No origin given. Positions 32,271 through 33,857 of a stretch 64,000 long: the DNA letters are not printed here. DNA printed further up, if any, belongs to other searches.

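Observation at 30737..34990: Three tandem alternative RHS head genes: unrelated N-terminal domains fused to one conserved YD-repeat module, upstream of a single RHS shell/toxin gene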

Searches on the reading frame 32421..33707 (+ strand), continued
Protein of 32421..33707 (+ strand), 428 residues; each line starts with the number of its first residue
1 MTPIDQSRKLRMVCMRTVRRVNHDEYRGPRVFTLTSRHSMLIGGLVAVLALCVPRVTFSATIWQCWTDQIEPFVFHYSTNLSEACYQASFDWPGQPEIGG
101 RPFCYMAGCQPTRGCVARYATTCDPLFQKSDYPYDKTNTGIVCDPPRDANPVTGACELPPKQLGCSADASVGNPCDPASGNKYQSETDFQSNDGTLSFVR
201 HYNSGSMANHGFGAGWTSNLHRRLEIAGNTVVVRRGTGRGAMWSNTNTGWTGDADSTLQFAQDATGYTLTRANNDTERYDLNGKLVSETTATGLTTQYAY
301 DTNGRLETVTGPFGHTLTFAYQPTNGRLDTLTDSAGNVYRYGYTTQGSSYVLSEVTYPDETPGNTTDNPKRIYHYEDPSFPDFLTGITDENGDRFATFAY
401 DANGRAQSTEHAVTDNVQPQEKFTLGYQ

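Call 30: search_solved_structures(query=window:32421-33707:+, max_evalue=0.001, show_alignments=3)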
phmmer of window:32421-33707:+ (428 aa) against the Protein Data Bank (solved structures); distinct sequences matched with E-value up to 0.001: 11.
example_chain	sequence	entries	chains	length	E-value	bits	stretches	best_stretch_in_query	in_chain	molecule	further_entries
7q97_A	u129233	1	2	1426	1.7e-13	53.6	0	279-427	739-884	Rhs family protein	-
8h8a_A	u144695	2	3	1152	1.2e-08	37.6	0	246-348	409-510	Putative Rhs-family protein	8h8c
8qja_A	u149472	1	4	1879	4.6e-08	35.7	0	274-347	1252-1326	Putative type VI secretion system YD repeat-containing Rhs element Vgr protein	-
8qjb_A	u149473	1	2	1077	6.4e-08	35.2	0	282-353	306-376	T6SS-associated Rhs core domain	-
8uy4_A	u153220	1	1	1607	1e-07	34.5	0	278-377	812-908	Tse15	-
8uxt_A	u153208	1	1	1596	1e-07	34.5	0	278-379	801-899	Tse15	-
8qjd_A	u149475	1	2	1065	1.2e-07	34.3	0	282-353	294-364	Salmonella bongori Rhs core domain (residues 360-1420)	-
8cp6_B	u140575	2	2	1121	1.2e-07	34.3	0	276-347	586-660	Toxin protein Tse5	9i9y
8h8b_A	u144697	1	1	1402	1.4e-07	34.1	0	247-348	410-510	Putative Rhs-family protein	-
8qjc_A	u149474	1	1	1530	3.9e-07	32.6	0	282-353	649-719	T6SS-associated Rhs core and toxin domain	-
7pq5_L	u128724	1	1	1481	2.8e-06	29.8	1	257-349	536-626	Tre23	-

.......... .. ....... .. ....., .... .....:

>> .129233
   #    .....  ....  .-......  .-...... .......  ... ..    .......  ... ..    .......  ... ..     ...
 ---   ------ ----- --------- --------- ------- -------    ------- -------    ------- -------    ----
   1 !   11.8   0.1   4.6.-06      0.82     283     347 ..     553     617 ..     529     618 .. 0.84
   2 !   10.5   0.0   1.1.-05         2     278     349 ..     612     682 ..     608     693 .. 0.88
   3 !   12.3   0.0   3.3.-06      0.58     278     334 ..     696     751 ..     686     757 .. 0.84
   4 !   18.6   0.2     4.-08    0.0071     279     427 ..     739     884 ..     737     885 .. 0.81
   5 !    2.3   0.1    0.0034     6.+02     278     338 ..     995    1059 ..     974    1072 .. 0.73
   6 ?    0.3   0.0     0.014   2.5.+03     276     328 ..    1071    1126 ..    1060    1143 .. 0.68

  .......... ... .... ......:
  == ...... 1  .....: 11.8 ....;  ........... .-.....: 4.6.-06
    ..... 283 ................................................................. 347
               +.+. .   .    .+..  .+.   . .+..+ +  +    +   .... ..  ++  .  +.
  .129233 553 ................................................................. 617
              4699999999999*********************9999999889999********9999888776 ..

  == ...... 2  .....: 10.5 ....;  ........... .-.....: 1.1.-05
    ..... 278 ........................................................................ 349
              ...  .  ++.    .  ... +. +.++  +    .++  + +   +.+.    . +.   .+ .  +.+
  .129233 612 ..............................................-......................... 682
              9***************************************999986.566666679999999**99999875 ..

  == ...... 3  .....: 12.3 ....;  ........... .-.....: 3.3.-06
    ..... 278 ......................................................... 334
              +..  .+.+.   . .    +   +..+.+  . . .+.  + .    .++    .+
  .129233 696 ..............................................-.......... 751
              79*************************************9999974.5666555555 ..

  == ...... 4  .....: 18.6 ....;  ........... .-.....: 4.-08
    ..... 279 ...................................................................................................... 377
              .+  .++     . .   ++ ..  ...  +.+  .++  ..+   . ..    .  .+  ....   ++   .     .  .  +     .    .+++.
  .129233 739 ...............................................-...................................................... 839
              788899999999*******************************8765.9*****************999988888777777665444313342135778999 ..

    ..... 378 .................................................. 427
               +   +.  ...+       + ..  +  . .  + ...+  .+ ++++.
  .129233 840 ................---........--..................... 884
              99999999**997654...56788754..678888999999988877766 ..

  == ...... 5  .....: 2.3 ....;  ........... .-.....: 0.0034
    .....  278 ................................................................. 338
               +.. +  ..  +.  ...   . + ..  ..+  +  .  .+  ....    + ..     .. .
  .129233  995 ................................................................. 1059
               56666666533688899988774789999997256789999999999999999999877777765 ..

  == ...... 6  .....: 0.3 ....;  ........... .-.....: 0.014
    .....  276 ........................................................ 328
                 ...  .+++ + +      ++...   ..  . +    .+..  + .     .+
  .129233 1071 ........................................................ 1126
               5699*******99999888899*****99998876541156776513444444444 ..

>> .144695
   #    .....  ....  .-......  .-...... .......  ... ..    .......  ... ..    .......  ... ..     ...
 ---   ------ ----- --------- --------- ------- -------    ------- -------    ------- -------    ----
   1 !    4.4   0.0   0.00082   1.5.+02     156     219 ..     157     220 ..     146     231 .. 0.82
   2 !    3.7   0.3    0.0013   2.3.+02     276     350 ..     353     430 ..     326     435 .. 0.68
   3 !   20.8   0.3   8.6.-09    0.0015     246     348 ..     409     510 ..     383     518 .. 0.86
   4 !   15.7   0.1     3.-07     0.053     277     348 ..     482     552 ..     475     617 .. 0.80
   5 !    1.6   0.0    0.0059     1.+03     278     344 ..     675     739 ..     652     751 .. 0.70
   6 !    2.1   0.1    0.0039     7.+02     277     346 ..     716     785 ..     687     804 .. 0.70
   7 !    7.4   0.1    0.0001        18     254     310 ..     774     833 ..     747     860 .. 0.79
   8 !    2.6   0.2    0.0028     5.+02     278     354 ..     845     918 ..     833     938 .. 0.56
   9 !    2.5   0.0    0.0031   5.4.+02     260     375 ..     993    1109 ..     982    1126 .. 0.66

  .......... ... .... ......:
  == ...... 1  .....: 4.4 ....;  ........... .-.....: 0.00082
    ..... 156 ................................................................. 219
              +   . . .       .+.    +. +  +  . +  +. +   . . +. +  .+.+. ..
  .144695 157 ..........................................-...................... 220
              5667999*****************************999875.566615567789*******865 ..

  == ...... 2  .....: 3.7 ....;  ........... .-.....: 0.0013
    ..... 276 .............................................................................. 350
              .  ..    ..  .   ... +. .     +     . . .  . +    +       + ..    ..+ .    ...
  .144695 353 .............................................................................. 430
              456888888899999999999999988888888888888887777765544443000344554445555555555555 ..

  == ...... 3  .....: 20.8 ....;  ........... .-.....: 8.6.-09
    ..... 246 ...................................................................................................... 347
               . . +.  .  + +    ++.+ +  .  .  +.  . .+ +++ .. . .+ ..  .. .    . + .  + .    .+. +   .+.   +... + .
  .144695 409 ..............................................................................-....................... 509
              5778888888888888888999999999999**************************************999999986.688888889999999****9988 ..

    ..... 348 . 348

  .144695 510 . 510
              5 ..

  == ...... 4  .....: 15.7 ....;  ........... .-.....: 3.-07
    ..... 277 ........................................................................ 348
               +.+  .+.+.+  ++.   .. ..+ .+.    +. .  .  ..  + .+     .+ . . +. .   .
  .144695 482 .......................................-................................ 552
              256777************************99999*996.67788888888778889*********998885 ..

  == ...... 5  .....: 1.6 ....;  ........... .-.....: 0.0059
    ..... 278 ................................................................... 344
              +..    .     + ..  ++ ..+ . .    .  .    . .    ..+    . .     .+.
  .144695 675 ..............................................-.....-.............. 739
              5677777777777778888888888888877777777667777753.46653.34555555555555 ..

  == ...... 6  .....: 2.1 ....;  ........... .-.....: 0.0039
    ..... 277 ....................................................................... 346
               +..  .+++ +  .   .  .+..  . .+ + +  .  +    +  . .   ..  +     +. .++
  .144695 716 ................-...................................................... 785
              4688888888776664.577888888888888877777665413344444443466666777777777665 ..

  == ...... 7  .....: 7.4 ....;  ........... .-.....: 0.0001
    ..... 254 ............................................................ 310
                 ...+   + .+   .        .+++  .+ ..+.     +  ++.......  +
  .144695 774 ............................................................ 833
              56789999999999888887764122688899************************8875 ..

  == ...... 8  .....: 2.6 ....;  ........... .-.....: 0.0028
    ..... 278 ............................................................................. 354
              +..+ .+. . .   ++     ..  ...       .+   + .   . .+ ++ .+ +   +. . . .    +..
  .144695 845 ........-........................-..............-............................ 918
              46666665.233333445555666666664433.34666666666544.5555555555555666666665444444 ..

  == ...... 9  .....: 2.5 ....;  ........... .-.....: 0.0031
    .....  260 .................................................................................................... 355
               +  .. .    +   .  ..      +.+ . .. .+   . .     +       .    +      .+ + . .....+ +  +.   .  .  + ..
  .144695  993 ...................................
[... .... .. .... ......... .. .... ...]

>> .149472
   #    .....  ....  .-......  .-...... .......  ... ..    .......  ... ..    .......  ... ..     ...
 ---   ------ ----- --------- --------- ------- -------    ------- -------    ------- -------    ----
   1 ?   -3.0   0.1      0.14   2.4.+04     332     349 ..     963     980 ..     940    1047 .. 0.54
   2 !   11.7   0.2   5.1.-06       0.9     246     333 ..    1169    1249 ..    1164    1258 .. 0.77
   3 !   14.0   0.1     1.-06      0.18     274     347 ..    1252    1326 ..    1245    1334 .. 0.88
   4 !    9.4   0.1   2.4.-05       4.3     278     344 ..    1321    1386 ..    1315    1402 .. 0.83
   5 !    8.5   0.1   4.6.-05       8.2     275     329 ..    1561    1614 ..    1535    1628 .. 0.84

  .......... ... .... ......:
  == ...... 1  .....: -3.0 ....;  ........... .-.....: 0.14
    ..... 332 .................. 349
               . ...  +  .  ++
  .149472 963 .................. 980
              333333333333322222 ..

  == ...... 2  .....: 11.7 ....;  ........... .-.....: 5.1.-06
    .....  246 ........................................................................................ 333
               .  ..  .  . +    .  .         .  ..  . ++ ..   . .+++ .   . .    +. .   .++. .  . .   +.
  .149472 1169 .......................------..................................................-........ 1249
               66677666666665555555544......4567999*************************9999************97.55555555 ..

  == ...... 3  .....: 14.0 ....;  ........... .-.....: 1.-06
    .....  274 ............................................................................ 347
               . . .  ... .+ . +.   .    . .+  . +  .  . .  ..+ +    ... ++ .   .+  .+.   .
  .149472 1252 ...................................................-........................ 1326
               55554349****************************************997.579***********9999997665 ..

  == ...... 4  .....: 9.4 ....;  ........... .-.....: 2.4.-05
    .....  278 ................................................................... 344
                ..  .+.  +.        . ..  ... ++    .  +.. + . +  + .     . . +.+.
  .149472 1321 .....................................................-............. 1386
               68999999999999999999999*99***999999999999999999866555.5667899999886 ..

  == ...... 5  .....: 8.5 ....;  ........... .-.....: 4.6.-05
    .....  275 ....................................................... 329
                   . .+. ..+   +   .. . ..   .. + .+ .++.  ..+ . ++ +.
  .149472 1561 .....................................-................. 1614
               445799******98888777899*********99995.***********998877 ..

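Call 43: search_protein_families(library=ncbifam, proteins=[window:32421-33707:+], max_evalue=0.01)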
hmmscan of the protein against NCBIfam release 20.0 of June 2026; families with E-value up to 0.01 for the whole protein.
window:32421-33707:+ (428 aa): 2 families
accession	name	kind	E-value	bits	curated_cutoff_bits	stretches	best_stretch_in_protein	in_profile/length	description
TIGR01643.1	YD_repeat_2x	repeat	1.4e-07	31.7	15.8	1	279-311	1-33/42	YD repeat-containing protein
NF041261.1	RHS_core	equivalog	2.1e-06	25.8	2000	1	271-347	617-691/1261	RHS element core protein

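Call 44: predict_structure(alignment_id=A2)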
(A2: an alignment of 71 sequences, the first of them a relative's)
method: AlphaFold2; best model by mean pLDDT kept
length: 414 residues; sequences in the alignment: 71
mean_pLDDT: 77.3   pTM: 0.69
mean pLDDT of the five models: 77.3, 77.2, 76.3, 76.0, 74.9
residues with pLDDT >= 90: 201; 70-90: 83; 50-70: 37; < 50: 93
segments of 3 or more residues with pLDDT < 50: 1-14, 17-22, 40-63, 78-82, 84-125
pLDDT, mean of each block of 10 residues (from residue 1): 37 45 59 69 39 42 50 51 47 37 41 40 56 80 80 61 84 95 95 90 96 94 92 94 95 97 98 98 98 98 97 96 97 92 86 91 94 93 93 86 81 86
secondary structure, 60 per line:
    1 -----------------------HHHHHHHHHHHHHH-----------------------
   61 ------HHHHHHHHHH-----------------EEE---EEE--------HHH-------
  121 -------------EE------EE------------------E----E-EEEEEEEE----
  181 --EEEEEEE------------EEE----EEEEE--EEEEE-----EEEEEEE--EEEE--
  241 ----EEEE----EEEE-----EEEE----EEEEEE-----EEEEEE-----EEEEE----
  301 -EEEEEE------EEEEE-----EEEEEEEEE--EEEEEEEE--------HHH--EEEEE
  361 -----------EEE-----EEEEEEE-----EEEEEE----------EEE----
elements in order: H24-37 H67-76 E94-96 E100-102 E169-176 E183-189 E202-204 E209-213 E216-220 E226-232 E235-238 E245-248 E253-256 E262-265 E270-275 E281-286 E292-296 E302-307 E314-318 E324-332 E335-342 E356-360 E372-374 E380-386 E392-397 E408-410

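Call 46: fold_search(model_id=the predicted structure, library=pdb)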
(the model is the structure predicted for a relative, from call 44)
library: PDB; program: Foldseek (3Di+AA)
matches with E <= 10: 940; with E <= 0.001: 60
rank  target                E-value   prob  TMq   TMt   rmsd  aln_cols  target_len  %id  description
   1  7pq5                  4.4e-11  1.00  0.25  0.11  17.1       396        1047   15  Photorhabdus laumondii T6SS-associated Rhs protein carrying the Tre23 toxin domain (released 2021-12-01)
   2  8qjc                  1.7e-10  1.00  0.20  0.10  15.8       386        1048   13  T6SS-linked Rhs repeat protein - Salmonella bongori Rhs-core domain with toxin domain (released 2024-09-25)
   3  8h8b                  6.5e-10  1.00  0.26  0.13  12.4       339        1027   14  Type VI secretion system effector RhsP in its pre-autoproteolysis and monomeric form (released 2023-01-18)
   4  7q97_A                1.2e-09  1.00  0.26  0.13  13.2       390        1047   15  Structure of the bacterial type VI secretion system effector RhsA. (released 2021-12-22)
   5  8qjb_A                1.6e-09  1.00  0.23  0.10  18.8       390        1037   14  T6SS-linked Rhs repeat protein - Salmonella bongori Rhs-core domain extended N-terminus (released 2024-09-25)
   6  8qjd_B                1.9e-09  1.00  0.33  0.14  15.1       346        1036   14  T6SS-linked Rhs repeat protein - Salmonella bongori Rhs-core domain (released 2024-09-25)
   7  8h8a_A                3.2e-09  1.00  0.24  0.13  12.2       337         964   15  Type VI secretion system effector RhsP in its post-autoproteolysis and monomeric form (released 2023-01-18)
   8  8uxt                  3.4e-09  1.00  0.25  0.10  15.5       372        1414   14  Acinetobacter baumannii Tse15 Rhs effector, toxin cleavage mutant (D1369N, D1391N) (released 2024-10-09)
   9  8qja_B                3.4e-09  1.00  0.17  0.09  16.6       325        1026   16  T6SS-linked Rhs repeat protein - Advenella mimigardefordensis VgrG-Rhs core (released 2024-09-25)
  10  8uy4_A                6.3e-09  1.00  0.29  0.12  10.4       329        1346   14  Acinetobacter baumannii Tse15 Rhs effector (released 2024-10-09)
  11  8cp6_B                1.2e-08  1.00  0.29  0.12  12.2       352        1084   13  Type six secretion system exported effector 5 (Tse5) (released 2023-12-06)
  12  8qja_D                1.2e-08  1.00  0.23  0.12  16.6       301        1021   18  T6SS-linked Rhs repeat protein - Advenella mimigardefordensis VgrG-Rhs core (released 2024-09-25)
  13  8qja_C                1.2e-08  1.00  0.21  0.10  16.7       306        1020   15  T6SS-linked Rhs repeat protein - Advenella mimigardefordensis VgrG-Rhs core (released 2024-09-25)
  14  8qja_A                2.4e-08  1.00  0.17  0.09  16.2       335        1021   16  T6SS-linked Rhs repeat protein - Advenella mimigardefordensis VgrG-Rhs core (released 2024-09-25)
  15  9ifo_A                3.2e-07  1.00  0.29  0.10  18.0       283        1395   16  Structure of Teneurin-Like Protein (TLP) (released 2026-03-11)
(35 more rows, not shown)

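Call 74: find_encoding_contigs(protein=P0005, flank=10000, max_places=3)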
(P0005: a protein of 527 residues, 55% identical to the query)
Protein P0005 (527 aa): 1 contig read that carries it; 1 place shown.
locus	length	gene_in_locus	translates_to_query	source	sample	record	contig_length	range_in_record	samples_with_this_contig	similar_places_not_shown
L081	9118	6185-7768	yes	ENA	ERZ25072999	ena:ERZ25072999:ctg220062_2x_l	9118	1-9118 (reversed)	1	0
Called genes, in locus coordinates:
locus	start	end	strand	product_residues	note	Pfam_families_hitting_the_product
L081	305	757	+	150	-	PF18181:SLATT_1, PF14015:DUF4231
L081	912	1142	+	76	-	PF13676:TIR_2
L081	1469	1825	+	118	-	-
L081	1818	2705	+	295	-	PF06841:Phage_T4_gp19 (weak)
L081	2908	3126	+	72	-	-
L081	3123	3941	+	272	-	PF10127:RlaP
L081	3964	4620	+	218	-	-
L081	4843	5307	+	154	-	-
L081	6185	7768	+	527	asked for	PF20148:DUF6531, PF25023:TEN_YD-shell (weak), PF05593:RHS_repeat, PF25023:TEN_YD-shell (weak)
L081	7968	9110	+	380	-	PF20148:DUF6531, PF25023:TEN_YD-shell (faint), PF05593:RHS_repeat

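Call 75: find_encoding_contigs(protein=P0043, flank=10000, max_places=2)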
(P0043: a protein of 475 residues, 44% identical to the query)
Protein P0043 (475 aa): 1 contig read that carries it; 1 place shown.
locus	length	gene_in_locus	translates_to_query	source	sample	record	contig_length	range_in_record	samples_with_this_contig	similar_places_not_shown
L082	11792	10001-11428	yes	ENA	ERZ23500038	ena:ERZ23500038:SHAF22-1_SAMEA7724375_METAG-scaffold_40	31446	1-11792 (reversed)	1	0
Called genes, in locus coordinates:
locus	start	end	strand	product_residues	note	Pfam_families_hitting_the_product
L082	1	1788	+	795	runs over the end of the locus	PF21305:type_II_gspD_N0, PF03958:Secretin_N, PF00263:Secretin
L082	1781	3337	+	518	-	PF22341:GSPE_N1E, PF00437:T2SSE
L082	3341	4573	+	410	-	PF28597:T2SSF_N, PF00482:T2SSF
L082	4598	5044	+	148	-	PF07963:N_methyl, PF08334:T2SSG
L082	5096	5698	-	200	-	PF12804:NTP_transf_3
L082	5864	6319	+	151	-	-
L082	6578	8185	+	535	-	PF00916:Sulfate_transp, PF01740:STAS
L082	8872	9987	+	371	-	PF20148:DUF6531, PF05593:RHS_repeat (faint), PF25023:TEN_YD-shell (weak)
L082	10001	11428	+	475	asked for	PF20148:DUF6531, PF05593:RHS_repeat (faint)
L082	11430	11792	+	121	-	?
